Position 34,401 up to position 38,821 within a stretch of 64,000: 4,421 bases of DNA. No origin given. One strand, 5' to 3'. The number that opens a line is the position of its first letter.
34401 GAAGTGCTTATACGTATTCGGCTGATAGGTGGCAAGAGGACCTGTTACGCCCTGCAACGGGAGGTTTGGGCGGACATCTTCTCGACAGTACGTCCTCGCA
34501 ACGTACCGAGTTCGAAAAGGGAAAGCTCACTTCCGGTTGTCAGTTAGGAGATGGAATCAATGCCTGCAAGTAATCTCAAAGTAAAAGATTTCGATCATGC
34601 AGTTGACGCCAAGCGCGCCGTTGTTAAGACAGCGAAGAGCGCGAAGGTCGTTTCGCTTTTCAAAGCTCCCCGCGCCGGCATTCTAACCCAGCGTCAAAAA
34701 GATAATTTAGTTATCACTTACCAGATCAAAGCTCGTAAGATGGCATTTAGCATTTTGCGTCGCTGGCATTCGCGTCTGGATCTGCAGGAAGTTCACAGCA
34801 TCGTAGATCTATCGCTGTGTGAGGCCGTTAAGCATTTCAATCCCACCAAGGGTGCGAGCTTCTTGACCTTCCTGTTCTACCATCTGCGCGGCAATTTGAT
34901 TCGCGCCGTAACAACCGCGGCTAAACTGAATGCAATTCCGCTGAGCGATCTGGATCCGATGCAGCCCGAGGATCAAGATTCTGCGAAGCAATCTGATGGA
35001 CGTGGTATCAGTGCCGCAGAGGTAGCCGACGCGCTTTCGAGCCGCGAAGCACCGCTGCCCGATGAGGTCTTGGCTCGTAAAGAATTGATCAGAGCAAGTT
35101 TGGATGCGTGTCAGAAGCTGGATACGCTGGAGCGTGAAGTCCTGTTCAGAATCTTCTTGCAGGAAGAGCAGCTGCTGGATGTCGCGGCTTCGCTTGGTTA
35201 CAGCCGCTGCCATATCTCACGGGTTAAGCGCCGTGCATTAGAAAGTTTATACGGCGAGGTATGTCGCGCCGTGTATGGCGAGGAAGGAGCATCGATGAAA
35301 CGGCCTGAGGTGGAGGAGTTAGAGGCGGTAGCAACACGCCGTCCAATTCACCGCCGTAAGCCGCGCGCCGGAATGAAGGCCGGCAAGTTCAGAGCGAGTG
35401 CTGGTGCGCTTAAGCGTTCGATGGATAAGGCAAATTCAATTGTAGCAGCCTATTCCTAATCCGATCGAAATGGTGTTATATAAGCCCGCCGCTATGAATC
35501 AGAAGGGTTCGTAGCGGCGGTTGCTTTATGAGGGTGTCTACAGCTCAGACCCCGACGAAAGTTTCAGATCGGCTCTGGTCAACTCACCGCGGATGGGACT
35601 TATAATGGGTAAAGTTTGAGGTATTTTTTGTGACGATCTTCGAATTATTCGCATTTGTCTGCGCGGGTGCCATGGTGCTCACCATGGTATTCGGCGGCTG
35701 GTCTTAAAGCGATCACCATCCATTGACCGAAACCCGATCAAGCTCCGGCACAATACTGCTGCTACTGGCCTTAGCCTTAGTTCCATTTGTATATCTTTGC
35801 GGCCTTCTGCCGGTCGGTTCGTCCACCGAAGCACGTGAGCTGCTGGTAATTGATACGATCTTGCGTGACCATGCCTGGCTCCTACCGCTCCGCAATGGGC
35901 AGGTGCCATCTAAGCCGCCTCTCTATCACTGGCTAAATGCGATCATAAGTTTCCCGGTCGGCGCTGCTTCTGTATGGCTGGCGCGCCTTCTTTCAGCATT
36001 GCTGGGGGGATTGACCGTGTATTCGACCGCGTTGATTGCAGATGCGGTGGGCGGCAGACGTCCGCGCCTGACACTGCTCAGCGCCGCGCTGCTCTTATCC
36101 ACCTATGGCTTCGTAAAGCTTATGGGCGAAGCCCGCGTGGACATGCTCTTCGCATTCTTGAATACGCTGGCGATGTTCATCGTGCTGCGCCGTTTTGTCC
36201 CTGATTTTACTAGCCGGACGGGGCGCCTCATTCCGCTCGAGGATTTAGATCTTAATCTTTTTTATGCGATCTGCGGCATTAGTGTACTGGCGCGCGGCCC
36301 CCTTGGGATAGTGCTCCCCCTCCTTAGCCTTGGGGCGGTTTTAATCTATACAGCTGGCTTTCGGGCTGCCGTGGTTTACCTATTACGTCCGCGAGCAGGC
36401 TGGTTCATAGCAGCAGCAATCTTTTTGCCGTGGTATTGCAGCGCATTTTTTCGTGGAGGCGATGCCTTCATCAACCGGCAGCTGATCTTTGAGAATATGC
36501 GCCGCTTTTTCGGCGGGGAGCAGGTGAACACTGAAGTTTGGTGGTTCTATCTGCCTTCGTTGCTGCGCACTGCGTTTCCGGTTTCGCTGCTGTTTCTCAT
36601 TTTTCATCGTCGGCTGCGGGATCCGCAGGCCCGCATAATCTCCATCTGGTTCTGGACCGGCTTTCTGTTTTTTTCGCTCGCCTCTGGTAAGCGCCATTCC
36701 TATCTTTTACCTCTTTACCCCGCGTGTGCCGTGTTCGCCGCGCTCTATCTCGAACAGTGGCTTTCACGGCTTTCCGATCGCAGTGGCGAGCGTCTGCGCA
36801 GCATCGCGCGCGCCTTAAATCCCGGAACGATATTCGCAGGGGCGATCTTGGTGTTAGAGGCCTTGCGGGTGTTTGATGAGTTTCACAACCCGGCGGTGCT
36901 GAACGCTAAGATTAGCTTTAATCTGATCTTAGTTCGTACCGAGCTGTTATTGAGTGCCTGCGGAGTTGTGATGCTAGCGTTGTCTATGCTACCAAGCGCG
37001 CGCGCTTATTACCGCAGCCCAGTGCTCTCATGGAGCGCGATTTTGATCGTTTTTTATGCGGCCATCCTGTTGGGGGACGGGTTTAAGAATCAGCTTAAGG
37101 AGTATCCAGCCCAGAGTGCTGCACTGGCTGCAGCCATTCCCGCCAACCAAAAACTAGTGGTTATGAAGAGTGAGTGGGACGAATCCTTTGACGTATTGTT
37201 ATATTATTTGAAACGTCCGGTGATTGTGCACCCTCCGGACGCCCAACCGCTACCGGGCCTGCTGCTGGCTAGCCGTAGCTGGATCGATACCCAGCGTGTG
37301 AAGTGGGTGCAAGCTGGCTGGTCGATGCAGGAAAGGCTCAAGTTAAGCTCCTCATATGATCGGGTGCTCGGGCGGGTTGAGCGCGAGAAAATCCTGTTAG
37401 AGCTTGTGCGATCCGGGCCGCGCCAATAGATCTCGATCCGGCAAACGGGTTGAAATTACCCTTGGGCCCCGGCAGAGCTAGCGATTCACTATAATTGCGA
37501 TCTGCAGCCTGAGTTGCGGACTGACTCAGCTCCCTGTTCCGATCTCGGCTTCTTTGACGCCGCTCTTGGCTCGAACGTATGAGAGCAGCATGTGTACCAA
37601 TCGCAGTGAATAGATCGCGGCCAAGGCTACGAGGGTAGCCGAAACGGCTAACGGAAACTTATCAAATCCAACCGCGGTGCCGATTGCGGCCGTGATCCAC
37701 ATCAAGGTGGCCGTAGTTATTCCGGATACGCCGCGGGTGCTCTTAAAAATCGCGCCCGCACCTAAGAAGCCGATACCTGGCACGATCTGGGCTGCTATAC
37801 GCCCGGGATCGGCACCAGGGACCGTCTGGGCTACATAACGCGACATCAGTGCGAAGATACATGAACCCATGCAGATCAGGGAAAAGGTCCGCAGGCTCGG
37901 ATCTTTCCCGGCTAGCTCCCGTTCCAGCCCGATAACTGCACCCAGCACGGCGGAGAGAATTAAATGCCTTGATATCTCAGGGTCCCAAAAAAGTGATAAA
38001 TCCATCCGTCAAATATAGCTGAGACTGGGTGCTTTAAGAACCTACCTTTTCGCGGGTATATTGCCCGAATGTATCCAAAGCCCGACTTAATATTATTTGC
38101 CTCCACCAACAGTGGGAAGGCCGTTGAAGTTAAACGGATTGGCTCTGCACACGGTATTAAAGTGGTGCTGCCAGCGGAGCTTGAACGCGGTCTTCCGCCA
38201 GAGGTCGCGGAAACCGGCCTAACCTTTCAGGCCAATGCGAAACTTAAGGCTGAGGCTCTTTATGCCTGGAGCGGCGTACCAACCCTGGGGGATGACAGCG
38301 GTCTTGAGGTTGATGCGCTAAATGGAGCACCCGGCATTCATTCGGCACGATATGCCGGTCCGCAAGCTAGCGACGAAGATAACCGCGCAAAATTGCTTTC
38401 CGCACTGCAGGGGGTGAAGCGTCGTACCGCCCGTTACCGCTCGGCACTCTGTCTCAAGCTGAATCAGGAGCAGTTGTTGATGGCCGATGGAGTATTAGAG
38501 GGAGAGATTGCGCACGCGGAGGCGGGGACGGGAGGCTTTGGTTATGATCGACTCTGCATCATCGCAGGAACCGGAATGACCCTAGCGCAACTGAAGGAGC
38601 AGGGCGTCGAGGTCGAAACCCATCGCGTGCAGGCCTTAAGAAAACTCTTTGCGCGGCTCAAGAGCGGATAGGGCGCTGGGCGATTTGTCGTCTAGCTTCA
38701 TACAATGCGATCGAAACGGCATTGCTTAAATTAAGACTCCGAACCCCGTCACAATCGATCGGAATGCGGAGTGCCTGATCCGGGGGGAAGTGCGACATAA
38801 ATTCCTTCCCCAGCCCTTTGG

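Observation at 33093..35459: Two divergently transcribed sigma-28-like sigma factors immediately downstream of the T3SS block, one followed by a small candidate anti-sigma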

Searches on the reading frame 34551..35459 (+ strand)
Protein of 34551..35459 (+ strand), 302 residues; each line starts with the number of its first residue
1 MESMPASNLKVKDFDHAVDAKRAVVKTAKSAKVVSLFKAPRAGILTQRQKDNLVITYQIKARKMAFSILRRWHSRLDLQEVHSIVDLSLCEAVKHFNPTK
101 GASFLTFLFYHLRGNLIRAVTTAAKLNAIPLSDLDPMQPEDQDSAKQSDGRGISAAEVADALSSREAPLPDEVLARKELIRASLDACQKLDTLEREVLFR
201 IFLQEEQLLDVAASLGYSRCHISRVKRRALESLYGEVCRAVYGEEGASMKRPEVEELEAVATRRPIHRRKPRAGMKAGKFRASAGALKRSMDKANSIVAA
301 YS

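Call 3: search_protein_families(library=pfam, proteins=[window:34551-35459:+], max_evalue=1)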
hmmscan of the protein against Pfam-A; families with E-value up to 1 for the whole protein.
window:34551-35459:+ (302 aa): 2 families
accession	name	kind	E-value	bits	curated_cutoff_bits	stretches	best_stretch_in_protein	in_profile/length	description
PF04545.22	Sigma70_r4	-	1.7e-06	27.9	24.1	1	188-233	3-48/50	Sigma-70, region 4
PF04542.20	Sigma70_r2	-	1.7e-05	24.9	24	1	61-123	9-68/71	Sigma-70 region 2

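Call 4: search_protein_families(library=ncbifam, proteins=[window:34551-35459:+], max_evalue=1)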
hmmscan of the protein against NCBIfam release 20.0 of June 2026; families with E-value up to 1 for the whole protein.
window:34551-35459:+ (302 aa): 45 families (the best 25 are shown)
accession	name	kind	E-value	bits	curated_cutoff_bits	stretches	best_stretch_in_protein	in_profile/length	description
TIGR02937.1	sigma70-ECF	superfamily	8.7e-15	54.7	42.9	1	56-233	9-161/165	sigma-70 family RNA polymerase sigma factor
TIGR02980.1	SigBFG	subfamily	4e-12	46.3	234.35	2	155-233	149-222/227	SigB/SigF/SigG family RNA polymerase sigma factor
TIGR02479.1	FliA_WhiG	subfamily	1.3e-09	38.1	189.6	2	54-117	2-65/224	FliA/WhiG family RNA polymerase sigma factor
NF005514.0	PRK07122.1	subfamily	1e-07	31.4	372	2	45-118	37-107/264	RNA polymerase sigma factor SigF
NF005413.0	PRK06986.1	subfamily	3.1e-07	30.5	201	1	47-117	12-82/241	RNA polymerase sigma factor FliA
NF005644.0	PRK07408.1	subfamily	5.6e-07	29.5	261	2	52-186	31-165/258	RNA polymerase sigma factor SigF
TIGR02997.1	Sig70-cyanoRpoD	subfamily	8.1e-07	28.6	384.5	2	86-162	109-187/298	RNA polymerase sigma factor, RpoD/SigA family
NF004471.0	PRK05803.1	subfamily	3.6e-06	26.4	252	1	74-239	73-230/235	RNA polymerase sporulation sigma factor SigK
TIGR02885.1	spore_sigF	equivalog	7e-06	26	321.45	1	185-233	179-227/231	RNA polymerase sporulation sigma factor SigF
NF005809.0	PRK07670.1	equivalog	1e-05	25.2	326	2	159-233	172-246/255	FliA/WhiG family RNA polymerase sigma factor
NF004935.0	PRK06288.1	equivalog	1.6e-05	24.7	343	1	155-234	180-259/270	RNA polymerase sigma factor WhiG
TIGR02394.1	rpoS_proteo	equivalog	1.7e-05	24.5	378.7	2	68-130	62-125/285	RNA polymerase sigma factor RpoS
NF004615.0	PRK05949.1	subfamily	2.4e-05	23.4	530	1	85-167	125-209/327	RNA polymerase sigma factor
NF005785.0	PRK07598.1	equivalog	3.1e-05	23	554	1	76-132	200-256/415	RNA polymerase sigma factor SigC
NF005248.0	PRK06759.1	equivalog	3.9e-05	23.4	133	1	61-119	13-70/156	RNA polymerase factor sigma-70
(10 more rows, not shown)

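Call 8: find_encoding_contigs(protein=window:34551-35459:+, flank=10000, max_places=6)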
Protein window:34551-35459:+ (302 aa): no gene with exactly this product is on record in the collection.

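Call 9: find_homologous_proteins(query=window:34551-35459:+)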
Query window:34551-35459:+ (302 aa): 588 proteins with E <= 0.001 among 4376 candidates; the best 120 are listed.
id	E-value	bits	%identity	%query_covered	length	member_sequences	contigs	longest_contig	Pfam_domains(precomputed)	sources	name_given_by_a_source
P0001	9.0e-188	640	100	99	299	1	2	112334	PF04545.23,PF04542.21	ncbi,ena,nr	ncbi:MAG: sigma-70 family RNA polymerase sigma factor [Oligoflexia bacterium]|nr:sigma-70 family RNA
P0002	1.3e-100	355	59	99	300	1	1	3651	PF04542.21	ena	-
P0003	1.0e-96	342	57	99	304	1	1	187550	-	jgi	-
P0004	1.7e-86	308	56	89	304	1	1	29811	PF04545.23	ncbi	-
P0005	4.0e-84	301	57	86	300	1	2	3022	PF04545.23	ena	-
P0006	6.2e-84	300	53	96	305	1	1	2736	PF04545.23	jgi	-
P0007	7.2e-84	300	52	85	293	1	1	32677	PF04545.23,PF04542.21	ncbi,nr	ncbi:MAG: sigma-70 family RNA polymerase sigma factor [Deltaproteobacteria bacterium]|nr:sigma-70 fa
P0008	2.4e-83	298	52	85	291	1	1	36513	PF04545.23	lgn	-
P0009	2.4e-83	298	52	85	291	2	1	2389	PF04545.23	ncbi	-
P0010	3.1e-83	298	52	85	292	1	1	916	PF04545.23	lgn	-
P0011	8.6e-83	296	59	80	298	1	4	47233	PF04545.23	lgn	-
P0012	1.8e-81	292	50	85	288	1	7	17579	PF04545.23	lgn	-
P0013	2.0e-81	292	51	85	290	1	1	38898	PF04545.23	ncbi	-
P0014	3.4e-80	288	48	95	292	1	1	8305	PF04545.23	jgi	jgi:RNA polymerase sigma factor (sigma-70 family)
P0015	3.6e-80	288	56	80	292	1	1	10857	PF04545.23,PF04542.21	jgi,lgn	-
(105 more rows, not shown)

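Call 10: find_encoding_contigs(protein=P0001, flank=10000, max_places=3)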
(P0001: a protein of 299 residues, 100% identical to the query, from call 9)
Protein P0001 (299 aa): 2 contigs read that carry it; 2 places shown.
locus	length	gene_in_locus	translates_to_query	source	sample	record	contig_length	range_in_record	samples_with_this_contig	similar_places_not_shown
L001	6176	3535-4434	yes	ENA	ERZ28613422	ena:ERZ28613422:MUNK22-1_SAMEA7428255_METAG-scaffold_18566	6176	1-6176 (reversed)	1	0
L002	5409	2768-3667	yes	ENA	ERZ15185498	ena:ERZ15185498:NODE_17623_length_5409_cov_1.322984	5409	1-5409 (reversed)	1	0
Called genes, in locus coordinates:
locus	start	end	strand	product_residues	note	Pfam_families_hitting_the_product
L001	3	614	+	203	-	?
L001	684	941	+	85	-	-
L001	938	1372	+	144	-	PF14559:TPR_19 (faint), PF13428:TPR_14 (faint)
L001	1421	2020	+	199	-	PF10755:DUF2585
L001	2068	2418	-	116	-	-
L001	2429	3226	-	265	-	-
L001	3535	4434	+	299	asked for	PF04542:Sigma70_r2 (faint), PF04545:Sigma70_r4 (weak)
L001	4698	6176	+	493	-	?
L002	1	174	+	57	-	?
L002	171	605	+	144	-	PF14559:TPR_19 (faint), PF13428:TPR_14 (faint)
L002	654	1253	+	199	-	PF10755:DUF2585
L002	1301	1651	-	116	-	-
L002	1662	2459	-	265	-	-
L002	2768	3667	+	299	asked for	PF04542:Sigma70_r2 (faint), PF04545:Sigma70_r4 (weak)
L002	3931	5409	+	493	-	?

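Call 11: find_encoding_contigs(protein=P0003, flank=10000, max_places=3)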
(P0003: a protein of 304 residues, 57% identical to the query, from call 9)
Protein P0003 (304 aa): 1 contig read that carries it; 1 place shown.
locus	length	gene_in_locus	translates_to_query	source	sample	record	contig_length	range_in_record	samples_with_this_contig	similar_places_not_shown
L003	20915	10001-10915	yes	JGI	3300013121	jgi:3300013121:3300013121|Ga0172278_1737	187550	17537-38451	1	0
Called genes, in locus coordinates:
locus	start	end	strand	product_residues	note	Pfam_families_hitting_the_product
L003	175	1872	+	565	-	-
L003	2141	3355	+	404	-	PF04055:Radical_SAM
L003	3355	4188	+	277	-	PF10294:Methyltransf_16 (weak), PF13489:Methyltransf_23, PF01209:Ubie_methyltran, PF06325:PrmA (weak), PF13847:Methyltransf_31, PF08241:Methyltransf_11, PF08242:Methyltransf_12, PF13649:Methyltransf_25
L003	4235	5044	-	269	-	PF13489:Methyltransf_23, PF13847:Methyltransf_31 (weak), PF08241:Methyltransf_11, PF08242:Methyltransf_12, PF13649:Methyltransf_25 (weak)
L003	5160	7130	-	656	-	-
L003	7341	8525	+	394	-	PF01075:Glyco_transf_9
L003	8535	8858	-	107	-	-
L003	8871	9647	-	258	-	-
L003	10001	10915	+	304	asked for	-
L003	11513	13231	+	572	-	PF13231:PMT_2 (weak)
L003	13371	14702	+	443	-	PF06537:DHOR, PF00034:Cytochrom_C (faint), PF06537:DHOR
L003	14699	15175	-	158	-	-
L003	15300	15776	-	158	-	PF02308:MgtC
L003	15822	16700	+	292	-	PF02517:Rce1-like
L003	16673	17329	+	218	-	PF01725:Ham1p_like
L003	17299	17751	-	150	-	PF00588:SpoU_methylase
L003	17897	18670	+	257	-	PF00175:NAD_binding_1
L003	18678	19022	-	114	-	PF00034:Cytochrom_C, PF13442:Cytochrome_CBB3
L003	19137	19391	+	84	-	-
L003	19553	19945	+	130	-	-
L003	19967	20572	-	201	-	PF09335:VTT_dom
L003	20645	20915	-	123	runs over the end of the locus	PF00072:Response_reg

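Call 12: search_solved_structures(query=window:34551-35459:+, max_evalue=0.01)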
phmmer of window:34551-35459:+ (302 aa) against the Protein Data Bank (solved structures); distinct sequences matched with E-value up to 0.01: 4.
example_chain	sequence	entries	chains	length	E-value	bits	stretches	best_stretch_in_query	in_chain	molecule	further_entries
9wsf_A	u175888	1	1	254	2.9e-05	27.2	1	46-120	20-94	RNA polymerase sigma factor FliA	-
9wsm_F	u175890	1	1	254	2.9e-05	27.2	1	46-120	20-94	RNA polymerase sigma factor FliA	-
7lq4_A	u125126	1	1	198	0.0004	23.5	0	49-113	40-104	WhiG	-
1l0o_C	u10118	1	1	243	0.0092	19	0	185-232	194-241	sigma factor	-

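Call 45: search_solved_structures(query=A3, max_evalue=0.01, show_alignments=3)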
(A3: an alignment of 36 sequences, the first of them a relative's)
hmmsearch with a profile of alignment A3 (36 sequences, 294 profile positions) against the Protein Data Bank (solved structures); distinct sequences matched with E-value up to 0.01: 21.
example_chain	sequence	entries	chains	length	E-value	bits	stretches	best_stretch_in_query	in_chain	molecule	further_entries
1rp3_A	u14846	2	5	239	9.6e-08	34.7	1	173-240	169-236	RNA polymerase sigma factor SIGMA-28 (FliA) | RNA polymerase sigma factor FliA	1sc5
9wsm_F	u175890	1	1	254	3e-07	33.1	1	44-122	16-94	RNA polymerase sigma factor FliA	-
9wsf_A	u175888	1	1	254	3.2e-07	33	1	44-122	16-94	RNA polymerase sigma factor FliA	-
1l0o_C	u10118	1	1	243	0.00027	23.4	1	186-234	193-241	sigma factor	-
7lq4_A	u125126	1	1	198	0.00047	22.6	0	36-110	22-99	WhiG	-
6pmi_F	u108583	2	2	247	0.00047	22.6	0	87-163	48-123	RNA polymerase sigma factor FliA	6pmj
7l7b_F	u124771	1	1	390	0.00098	21.6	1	88-143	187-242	RNA polymerase sigma factor SigA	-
7f0r_F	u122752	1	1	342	0.0015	21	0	77-142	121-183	RNA polymerase sigma factor RpoS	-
7vf9_F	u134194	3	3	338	0.0018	20.7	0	77-142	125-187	RNA polymerase sigma factor RpoS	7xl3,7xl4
1l9u_H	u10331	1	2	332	0.0019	20.7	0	90-164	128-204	SIGMA FACTOR SIGA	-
8x6f_E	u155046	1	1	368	0.0022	20.4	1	88-141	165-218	RNA polymerase sigma factor SigA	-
4xln_F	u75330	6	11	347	0.0022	20.4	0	90-164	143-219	RNA polymerase sigma factor SigA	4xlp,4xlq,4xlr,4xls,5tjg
7ckq_F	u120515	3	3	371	0.0025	20.2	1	89-144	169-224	RNA polymerase sigma factor SigA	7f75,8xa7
8x6g_H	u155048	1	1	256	0.0032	19.9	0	193-237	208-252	RNA polymerase sigma factor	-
1l9z_H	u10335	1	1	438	0.0041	19.6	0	90-164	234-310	SIGMA FACTOR SIGA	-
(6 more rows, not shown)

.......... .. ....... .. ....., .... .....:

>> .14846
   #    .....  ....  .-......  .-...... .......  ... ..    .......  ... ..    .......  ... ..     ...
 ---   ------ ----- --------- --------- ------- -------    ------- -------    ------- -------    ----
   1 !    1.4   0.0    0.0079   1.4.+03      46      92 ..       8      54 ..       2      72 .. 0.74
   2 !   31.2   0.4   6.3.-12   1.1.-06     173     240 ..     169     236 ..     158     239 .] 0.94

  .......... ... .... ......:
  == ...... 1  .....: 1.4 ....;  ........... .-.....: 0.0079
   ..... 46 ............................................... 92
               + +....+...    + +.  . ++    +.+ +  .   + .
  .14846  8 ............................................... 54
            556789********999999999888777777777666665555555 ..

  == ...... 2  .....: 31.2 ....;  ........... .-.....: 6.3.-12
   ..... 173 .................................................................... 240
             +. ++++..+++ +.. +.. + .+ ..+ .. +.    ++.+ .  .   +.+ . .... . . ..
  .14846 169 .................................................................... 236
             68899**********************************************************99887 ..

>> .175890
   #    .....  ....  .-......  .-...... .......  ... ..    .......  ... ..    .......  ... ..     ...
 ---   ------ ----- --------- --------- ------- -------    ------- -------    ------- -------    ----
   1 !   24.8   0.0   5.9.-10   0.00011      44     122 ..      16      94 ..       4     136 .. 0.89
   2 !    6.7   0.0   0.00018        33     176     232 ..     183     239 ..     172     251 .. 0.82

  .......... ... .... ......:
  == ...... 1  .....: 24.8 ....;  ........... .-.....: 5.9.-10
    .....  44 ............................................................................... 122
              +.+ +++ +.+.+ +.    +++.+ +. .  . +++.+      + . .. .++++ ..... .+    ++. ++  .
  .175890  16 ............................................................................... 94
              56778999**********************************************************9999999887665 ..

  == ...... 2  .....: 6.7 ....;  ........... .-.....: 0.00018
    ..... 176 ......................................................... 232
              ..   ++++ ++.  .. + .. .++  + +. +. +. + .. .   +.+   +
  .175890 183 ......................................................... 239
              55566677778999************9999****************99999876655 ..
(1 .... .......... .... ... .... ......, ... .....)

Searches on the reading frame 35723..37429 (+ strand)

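Call 7: search_protein_families(library=pfam, proteins=[window:35723-37429:+], max_evalue=0.01)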
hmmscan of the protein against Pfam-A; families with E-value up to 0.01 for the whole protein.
window:35723-37429:+ (568 aa): 2 families
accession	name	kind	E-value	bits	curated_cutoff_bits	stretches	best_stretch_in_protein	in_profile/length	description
PF02366.24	PMT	-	2.9e-07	30.7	22.7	1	63-232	61-222/245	Dolichyl-phosphate-mannose-protein mannosyltransferase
PF03901.23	Glyco_transf_22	-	0.00094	18.9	23.8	1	270-357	254-335/414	Alg9-like mannosyltransferase family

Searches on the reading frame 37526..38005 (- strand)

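Call 7: search_protein_families(library=pfam, proteins=[window:37526-38005:-], max_evalue=0.01)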
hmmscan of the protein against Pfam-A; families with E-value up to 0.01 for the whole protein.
window:37526-38005:- (159 aa): 1 family
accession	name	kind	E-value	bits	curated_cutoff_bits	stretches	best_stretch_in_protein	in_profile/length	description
PF02308.21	MgtC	-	6.2e-34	117.4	31.4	1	15-138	1-119/121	MgtC family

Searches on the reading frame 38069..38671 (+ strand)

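Call 23: search_protein_families(library=pfam, proteins=[window:38069-38671:+], max_evalue=0.01)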
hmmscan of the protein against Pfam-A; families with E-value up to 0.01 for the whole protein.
window:38069-38671:+ (200 aa): 1 family
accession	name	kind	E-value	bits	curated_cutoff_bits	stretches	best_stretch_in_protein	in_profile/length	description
PF01725.21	Ham1p_like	-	4.7e-48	164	22.5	1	8-194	1-184/186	Ham1 family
